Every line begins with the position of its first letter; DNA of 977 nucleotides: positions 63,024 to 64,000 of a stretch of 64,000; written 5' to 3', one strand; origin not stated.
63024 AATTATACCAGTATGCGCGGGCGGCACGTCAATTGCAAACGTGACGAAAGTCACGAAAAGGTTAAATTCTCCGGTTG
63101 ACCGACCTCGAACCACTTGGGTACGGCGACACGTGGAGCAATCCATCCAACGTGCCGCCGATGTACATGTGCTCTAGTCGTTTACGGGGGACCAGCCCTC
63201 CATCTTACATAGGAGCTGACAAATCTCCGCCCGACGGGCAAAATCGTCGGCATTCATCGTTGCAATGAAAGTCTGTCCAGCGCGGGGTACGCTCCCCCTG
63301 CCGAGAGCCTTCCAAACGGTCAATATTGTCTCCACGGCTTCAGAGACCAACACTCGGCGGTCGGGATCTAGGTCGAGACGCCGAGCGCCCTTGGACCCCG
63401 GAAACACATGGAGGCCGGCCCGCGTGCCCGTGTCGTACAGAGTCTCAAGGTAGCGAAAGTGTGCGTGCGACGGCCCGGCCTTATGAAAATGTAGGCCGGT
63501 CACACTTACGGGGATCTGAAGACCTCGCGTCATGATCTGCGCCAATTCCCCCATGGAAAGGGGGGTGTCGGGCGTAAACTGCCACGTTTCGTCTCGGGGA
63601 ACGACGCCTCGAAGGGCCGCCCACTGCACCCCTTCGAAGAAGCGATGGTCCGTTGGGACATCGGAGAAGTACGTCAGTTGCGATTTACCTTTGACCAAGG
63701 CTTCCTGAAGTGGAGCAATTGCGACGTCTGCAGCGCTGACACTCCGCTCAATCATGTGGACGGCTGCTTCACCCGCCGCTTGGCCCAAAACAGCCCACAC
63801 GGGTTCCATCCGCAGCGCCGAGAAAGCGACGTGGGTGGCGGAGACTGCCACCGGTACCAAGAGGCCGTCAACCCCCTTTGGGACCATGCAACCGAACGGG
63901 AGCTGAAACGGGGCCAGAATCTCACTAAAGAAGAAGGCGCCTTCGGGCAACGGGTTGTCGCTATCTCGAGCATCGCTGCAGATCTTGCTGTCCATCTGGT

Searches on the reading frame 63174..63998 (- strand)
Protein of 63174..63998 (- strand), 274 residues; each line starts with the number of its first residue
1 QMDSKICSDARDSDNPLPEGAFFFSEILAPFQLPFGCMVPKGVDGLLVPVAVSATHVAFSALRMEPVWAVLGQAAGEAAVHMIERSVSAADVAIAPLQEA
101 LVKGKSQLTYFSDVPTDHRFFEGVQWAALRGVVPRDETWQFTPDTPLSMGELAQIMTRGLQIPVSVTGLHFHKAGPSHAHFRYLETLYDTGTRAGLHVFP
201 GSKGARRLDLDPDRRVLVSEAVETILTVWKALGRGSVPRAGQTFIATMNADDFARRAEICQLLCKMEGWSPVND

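Call 7: search_protein_families(library=pfam, proteins=[window:63174-63998:-], max_evalue=0.01)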
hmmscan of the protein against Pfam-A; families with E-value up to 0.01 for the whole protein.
window:63174-63998:- (274 aa): 1 family
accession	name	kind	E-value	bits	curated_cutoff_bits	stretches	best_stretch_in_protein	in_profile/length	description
PF12831.13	FAD_oxidored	-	5.9e-22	79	27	1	29-101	343-416/416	FAD dependent oxidoreductase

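Call 40: search_protein_families(library=ncbifam, proteins=[window:63174-63998:-], max_evalue=0.1)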
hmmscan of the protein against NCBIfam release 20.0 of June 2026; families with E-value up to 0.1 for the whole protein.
window:63174-63998:- (274 aa): 0 families

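Call 62: find_homologous_proteins(query=window:63177-63998:-, max_evalue=0.00001)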
Query window:63177-63998:- (274 aa): 54 proteins with E <= 0.00001 among 1903 candidates.
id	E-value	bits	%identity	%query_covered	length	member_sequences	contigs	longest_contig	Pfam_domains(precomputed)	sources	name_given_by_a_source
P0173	1.3e-48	184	46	72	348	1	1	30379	PF12831.14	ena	-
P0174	7.2e-43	165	40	93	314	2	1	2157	PF00395.26,PF12831.14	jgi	jgi:hypothetical protein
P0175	1.5e-42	164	45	73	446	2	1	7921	PF12831.14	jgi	jgi:hypothetical protein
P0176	3.1e-40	157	43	73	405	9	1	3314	PF00395.26,PF12831.14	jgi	jgi:hypothetical protein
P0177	3.7e-40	156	44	69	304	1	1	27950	PF00395.26,PF12831.14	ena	-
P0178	3.4e-37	147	44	63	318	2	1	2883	PF00395.26,PF12831.14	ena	-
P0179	1.6e-36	144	41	73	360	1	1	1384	PF00395.26,PF12831.14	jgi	jgi:hypothetical protein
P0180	3.7e-35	140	39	73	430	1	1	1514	PF00395.26,PF12831.14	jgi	jgi:hypothetical protein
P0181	4.3e-32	130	38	69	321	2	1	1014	PF00395.26,PF12831.14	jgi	jgi:hypothetical protein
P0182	1.7e-31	128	37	72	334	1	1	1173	PF00395.26,PF12831.14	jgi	jgi:hypothetical protein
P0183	1.0e-29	122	43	61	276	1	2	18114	PF00395.26,PF12831.14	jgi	jgi:hypothetical protein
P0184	1.2e-29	122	40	63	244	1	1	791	PF00395.26,PF12831.14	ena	-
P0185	1.5e-23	102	45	53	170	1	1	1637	PF12831.14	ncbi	-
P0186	3.6e-23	101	42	49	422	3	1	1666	PF12831.14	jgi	jgi:hypothetical protein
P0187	6.5e-23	100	41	55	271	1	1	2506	PF12831.14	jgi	-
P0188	1.0e-22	99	43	45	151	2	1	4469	PF12831.14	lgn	-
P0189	2.0e-22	98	47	40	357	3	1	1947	PF12831.14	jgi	-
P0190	1.8e-21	95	48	42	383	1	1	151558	PF12831.14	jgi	jgi:hypothetical protein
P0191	9.4e-21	93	41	57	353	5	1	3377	PF12831.14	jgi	jgi:hypothetical protein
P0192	1.6e-20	92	42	47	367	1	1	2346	PF12831.14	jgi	jgi:hypothetical protein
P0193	2.0e-20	91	42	50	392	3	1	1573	PF12831.14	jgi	-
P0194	3.8e-20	91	43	51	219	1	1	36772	PF12831.14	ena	-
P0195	7.8e-20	90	46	45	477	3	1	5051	PF12831.14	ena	-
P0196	8.1e-20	90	53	35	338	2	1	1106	PF12831.14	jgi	jgi:hypothetical protein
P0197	2.0e-19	88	49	34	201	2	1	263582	PF12831.14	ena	-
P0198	2.0e-19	88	47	41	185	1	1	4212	PF12831.14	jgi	jgi:hypothetical protein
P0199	3.8e-19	87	44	38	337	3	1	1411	PF12831.14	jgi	jgi:hypothetical protein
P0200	5.2e-19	87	40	44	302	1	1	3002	PF12831.14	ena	-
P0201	2.0e-18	85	52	33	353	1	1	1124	PF12831.14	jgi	jgi:hypothetical protein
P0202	2.8e-18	85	49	35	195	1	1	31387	PF12831.14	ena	-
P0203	4.8e-18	84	41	40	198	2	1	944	PF12831.14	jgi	-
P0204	1.0e-17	83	40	43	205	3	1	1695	PF12831.14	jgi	jgi:hypothetical protein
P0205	1.6e-17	82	43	41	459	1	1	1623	PF12831.14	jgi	jgi:hypothetical protein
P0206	1.0e-16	79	35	59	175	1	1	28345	PF12831.14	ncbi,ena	-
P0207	1.3e-16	79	48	34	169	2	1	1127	PF12831.14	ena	-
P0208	4.8e-16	77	59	30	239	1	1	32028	PF12831.14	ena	-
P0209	1.1e-15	76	45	39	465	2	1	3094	PF12831.14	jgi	-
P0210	2.3e-14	72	43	36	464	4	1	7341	PF12831.14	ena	-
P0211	7.2e-14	70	44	35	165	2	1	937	PF12831.14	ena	-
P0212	8.5e-14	70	64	22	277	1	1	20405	PF12831.14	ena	-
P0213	2.7e-13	68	44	36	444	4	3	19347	PF00474.24,PF12831.14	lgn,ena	-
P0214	3.7e-13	68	47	34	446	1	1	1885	PF12831.14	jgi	jgi:hypothetical protein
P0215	5.8e-13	67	39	39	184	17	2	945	PF12831.14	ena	-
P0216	1.5e-12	66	49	30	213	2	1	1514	PF12831.14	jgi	jgi:hypothetical protein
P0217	5.9e-12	64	53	28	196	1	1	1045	PF12831.14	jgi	jgi:hypothetical protein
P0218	7.1e-11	60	40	32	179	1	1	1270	PF12831.14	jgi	jgi:hypothetical protein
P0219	6.9e-10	57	43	29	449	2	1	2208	PF12831.14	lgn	-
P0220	4.0e-9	54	42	32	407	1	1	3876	PF12831.14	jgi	jgi:hypothetical protein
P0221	8.1e-9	53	46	29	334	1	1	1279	PF12831.14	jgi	jgi:hypothetical protein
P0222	1.0e-8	53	39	31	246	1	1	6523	PF12831.14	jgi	jgi:hypothetical protein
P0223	2.5e-8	52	44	27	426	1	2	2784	PF25275.2,PF12831.14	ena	-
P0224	6.2e-8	51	52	15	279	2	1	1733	PF12831.14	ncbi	-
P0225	4.6e-7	48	40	34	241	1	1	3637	PF12831.14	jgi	-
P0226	7.6e-7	47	41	29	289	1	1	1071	PF12831.14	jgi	jgi:hypothetical protein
